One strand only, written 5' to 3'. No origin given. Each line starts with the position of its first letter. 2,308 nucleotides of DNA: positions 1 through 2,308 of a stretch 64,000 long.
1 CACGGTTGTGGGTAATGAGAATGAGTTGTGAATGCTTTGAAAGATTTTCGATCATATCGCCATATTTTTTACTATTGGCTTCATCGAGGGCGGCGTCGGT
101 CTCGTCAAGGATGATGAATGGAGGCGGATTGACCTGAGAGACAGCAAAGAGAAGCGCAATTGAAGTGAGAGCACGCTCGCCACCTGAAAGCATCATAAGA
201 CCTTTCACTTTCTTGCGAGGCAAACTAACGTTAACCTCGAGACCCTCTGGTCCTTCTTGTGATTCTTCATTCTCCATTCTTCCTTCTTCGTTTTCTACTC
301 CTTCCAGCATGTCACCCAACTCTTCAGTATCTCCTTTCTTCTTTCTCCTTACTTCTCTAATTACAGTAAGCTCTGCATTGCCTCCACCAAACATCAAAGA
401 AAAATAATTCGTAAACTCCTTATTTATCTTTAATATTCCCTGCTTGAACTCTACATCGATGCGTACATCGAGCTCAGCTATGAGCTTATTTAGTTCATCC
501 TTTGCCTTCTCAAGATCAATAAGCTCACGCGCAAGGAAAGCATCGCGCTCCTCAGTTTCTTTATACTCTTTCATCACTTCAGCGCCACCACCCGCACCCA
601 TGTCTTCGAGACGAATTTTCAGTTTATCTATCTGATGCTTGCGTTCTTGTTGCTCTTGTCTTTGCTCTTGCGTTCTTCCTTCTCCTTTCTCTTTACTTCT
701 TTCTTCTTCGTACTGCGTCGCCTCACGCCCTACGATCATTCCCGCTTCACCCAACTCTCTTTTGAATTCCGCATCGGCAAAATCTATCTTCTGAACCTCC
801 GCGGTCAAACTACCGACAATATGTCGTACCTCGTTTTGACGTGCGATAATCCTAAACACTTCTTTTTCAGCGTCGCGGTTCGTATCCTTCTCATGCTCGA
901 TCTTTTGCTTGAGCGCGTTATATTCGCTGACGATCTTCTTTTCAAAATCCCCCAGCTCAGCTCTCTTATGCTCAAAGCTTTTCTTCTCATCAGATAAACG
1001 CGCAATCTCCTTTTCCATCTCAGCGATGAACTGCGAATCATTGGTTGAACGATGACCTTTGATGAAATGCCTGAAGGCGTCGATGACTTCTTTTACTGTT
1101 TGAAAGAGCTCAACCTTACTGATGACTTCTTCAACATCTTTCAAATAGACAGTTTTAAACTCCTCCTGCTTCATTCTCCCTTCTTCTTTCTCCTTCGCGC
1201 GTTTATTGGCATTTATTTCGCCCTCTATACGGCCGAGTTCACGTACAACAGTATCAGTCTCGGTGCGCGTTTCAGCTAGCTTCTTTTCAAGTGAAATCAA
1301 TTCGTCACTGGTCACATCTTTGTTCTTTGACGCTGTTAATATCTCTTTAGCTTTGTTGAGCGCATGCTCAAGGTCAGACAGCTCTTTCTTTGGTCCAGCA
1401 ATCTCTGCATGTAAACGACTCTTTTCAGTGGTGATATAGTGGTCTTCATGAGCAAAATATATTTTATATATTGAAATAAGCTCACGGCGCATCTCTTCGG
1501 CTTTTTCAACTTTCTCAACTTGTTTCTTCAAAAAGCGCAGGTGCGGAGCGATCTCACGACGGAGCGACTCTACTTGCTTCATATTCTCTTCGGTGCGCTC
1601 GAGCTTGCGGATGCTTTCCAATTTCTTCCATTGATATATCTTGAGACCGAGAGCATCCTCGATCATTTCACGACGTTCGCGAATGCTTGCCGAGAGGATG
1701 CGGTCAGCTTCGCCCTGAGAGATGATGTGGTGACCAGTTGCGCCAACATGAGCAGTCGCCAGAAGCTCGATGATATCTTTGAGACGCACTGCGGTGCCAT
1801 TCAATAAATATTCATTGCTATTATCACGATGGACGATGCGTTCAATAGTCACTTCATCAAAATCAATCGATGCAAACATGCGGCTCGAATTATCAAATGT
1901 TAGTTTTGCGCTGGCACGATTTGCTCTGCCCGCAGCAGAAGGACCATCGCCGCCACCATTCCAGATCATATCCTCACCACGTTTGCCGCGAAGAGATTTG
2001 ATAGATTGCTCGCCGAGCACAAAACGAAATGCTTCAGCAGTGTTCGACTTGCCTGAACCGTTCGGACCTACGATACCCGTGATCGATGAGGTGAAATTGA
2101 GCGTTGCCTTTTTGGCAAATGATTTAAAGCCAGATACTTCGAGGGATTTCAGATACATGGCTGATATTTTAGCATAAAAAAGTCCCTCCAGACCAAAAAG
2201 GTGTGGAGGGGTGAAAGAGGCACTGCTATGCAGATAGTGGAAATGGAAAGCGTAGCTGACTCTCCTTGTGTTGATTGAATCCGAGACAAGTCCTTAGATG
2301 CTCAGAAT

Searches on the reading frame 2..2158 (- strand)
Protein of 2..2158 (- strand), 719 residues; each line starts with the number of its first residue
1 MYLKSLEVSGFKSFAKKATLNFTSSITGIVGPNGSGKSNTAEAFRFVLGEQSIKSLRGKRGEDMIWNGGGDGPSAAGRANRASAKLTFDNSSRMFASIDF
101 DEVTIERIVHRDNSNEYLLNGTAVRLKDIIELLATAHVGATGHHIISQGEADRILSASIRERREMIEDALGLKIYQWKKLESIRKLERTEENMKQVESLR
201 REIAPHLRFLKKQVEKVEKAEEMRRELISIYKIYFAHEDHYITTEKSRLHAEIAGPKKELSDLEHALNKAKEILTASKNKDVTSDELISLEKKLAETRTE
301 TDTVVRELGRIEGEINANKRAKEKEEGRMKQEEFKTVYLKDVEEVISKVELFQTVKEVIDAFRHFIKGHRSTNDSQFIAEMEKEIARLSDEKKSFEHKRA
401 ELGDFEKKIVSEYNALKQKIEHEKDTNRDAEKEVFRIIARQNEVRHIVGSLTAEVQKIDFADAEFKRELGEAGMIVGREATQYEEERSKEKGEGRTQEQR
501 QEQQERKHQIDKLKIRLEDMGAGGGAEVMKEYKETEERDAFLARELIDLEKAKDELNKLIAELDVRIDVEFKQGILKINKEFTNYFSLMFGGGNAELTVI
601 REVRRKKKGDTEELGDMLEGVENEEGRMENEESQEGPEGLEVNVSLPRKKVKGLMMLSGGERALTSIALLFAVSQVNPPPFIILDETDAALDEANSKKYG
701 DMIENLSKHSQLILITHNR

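Call 49: search_protein_families(library=pfam, proteins=[window:2-2158:-], max_evalue=0.01)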
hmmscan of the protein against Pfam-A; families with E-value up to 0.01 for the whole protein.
window:2-2158:- (719 aa): 6 families
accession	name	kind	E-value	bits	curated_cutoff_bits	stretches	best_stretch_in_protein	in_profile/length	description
PF02463.25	SMC_N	-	7.7e-56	189.4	40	1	2-718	1-198/220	RecF/RecN/SMC N terminal domain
PF13476.12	AAA_23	-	4.7e-12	47.4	27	1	5-227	1-193/201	AAA domain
PF13175.12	AAA_15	-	3.4e-08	33.9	32.1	1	1-523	1-304/374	AAA ATPase domain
PF13304.12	AAA_21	-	1.4e-07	32.3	27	1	26-50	1-25/304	AAA domain, putative AbiEii toxin, Type IV TA system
PF00005.33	ABC_tran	-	0.0022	19.1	25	0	25-44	12-31/137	ABC transporter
PF13555.12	AAA_29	-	0.0036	17.5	27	1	3-48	1-46/61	P-loop containing region of AAA domain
